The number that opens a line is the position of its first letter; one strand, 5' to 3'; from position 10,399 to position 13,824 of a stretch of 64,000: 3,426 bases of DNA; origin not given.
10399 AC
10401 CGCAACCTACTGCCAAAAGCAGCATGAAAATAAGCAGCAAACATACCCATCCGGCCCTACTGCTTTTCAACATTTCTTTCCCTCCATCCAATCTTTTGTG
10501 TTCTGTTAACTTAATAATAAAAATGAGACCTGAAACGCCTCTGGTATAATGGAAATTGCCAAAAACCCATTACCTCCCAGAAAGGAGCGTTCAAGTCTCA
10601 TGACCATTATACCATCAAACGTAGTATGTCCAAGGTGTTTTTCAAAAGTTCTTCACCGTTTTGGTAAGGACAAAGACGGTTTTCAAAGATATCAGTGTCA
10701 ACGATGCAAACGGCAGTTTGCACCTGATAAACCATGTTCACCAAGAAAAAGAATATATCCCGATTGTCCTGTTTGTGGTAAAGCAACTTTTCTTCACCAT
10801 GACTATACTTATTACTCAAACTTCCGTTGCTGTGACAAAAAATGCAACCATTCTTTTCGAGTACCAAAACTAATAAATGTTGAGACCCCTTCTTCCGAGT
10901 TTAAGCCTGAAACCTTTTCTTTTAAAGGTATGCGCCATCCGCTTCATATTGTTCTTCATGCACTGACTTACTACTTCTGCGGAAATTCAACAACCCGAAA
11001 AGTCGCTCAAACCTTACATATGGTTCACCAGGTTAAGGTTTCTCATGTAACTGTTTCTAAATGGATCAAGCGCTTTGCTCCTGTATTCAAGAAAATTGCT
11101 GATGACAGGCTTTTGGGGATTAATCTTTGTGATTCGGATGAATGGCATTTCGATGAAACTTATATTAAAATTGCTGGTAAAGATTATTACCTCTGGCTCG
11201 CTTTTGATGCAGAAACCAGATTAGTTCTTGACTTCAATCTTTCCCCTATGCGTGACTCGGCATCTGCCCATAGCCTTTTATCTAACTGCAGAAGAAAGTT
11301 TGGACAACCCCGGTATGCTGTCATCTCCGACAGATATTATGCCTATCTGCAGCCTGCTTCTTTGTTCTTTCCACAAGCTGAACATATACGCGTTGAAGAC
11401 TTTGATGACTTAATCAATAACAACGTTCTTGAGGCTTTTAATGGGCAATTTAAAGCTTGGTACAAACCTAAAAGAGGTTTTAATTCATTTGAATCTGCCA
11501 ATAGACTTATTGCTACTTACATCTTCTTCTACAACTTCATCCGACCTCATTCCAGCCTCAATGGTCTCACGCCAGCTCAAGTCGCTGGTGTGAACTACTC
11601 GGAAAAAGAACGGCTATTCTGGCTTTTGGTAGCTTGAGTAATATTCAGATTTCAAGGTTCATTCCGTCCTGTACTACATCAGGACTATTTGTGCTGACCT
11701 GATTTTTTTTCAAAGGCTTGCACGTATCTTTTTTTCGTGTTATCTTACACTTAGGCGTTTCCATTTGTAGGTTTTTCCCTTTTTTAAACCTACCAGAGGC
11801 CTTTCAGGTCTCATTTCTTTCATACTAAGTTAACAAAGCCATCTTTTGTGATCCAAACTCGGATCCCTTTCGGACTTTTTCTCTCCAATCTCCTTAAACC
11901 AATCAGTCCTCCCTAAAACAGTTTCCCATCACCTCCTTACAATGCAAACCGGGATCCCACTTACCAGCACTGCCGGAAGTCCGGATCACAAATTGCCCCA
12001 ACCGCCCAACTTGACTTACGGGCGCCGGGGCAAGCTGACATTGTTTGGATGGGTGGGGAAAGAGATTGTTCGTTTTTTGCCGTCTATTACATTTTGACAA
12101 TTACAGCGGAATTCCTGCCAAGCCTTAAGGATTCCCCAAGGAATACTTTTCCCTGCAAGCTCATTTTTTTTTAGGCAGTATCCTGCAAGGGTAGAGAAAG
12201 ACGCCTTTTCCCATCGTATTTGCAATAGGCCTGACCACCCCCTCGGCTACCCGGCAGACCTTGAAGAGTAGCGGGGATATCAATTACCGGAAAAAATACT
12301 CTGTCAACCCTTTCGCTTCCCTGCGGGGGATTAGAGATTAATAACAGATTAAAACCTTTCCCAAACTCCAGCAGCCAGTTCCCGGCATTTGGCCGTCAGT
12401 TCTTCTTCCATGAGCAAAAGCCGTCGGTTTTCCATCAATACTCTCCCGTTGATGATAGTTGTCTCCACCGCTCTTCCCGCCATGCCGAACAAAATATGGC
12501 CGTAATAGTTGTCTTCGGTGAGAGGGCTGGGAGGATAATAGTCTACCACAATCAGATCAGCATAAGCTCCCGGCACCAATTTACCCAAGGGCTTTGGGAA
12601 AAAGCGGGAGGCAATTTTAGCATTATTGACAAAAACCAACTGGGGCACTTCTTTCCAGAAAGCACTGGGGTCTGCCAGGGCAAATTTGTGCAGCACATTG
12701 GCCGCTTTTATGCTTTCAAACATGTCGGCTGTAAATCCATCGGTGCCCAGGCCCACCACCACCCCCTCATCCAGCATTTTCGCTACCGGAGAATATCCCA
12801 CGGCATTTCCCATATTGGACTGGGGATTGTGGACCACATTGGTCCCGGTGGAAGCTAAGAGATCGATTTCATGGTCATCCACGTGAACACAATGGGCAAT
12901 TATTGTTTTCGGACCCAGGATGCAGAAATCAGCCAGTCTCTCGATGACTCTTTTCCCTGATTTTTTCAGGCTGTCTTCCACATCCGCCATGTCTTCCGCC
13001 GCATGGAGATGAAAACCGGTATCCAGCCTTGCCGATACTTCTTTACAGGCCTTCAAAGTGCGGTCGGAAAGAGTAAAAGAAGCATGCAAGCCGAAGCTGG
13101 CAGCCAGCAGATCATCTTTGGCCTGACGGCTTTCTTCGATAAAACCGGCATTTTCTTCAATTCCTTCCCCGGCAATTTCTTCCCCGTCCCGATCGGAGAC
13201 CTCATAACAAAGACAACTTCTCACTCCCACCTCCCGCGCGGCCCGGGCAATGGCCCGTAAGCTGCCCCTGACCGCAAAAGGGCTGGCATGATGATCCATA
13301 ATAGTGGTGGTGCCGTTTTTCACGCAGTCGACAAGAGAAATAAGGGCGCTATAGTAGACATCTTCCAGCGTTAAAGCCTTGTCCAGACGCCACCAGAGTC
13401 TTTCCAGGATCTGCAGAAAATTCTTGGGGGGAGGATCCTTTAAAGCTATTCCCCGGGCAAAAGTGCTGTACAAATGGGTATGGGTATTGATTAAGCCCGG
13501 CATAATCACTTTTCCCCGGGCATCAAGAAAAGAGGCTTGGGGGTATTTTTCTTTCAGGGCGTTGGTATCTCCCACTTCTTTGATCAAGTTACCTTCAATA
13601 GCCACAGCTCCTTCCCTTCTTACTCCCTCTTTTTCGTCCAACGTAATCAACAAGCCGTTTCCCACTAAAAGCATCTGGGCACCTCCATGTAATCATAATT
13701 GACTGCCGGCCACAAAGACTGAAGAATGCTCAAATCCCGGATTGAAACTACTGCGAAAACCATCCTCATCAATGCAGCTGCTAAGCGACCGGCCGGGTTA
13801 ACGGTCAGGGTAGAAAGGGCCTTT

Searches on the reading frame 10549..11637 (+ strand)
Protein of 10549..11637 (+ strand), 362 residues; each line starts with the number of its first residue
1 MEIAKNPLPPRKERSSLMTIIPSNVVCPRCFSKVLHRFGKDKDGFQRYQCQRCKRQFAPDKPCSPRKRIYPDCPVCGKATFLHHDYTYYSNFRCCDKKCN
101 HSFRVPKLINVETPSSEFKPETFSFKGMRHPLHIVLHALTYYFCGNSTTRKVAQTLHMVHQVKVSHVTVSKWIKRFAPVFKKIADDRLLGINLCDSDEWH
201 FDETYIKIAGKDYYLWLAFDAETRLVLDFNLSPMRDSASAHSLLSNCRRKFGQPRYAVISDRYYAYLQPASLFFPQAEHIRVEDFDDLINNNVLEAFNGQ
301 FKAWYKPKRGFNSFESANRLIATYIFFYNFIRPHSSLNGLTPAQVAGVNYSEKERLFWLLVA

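Call 85: search_protein_families(library=pfam, proteins=[window:10549-11637:+], max_evalue=0.00001)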
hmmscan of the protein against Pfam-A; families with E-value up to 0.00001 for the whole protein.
window:10549-11637:+ (362 aa): 4 families
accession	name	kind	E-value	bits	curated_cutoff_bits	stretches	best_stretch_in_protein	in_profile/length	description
PF13610.12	DDE_Tnp_IS240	-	3.1e-22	79.7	27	1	197-331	2-136/139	DDE domain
PF13683.12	rve_3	-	2.8e-10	40.2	26.5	1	291-342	16-67/67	Integrase core domain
PF03050.20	DDE_Tnp_IS66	-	2.9e-07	30.6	23.1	1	149-268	23-140/284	Transposase IS66 family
PF03811.18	Zn_ribbon_InsA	-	9.5e-06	25.7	26.1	1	24-54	5-35/35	InsA N-terminal domain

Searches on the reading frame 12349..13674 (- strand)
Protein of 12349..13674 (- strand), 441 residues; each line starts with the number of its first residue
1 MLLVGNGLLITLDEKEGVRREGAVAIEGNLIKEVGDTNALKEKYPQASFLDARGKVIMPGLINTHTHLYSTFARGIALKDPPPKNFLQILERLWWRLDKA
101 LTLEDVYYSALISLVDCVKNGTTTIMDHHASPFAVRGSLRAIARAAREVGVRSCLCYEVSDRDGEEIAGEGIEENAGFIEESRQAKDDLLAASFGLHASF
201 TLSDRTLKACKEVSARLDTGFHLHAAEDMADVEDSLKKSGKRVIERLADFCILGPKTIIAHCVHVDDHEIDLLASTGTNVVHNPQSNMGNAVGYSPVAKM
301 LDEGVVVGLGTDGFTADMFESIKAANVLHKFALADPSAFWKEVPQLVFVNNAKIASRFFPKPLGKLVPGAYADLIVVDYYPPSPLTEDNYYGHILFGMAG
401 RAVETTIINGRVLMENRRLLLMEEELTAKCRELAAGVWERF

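Call 85: search_protein_families(library=pfam, proteins=[window:12349-13674:-], max_evalue=0.00001)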
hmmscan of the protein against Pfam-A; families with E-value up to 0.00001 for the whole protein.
window:12349-13674:- (441 aa): 3 families
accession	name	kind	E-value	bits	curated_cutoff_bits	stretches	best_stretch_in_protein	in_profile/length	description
PF01979.26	Amidohydro_1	-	1.3e-51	176.3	25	1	56-412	1-344/345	Amidohydrolase family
PF07969.17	Amidohydro_3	-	6.6e-15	56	29.7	1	258-413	309-471/472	Amidohydrolase family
PF22039.1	HUTI_composite_bact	-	9.3e-08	32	25.5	1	22-47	1-26/26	Imidazolonepropionase-like composite domain, bacteria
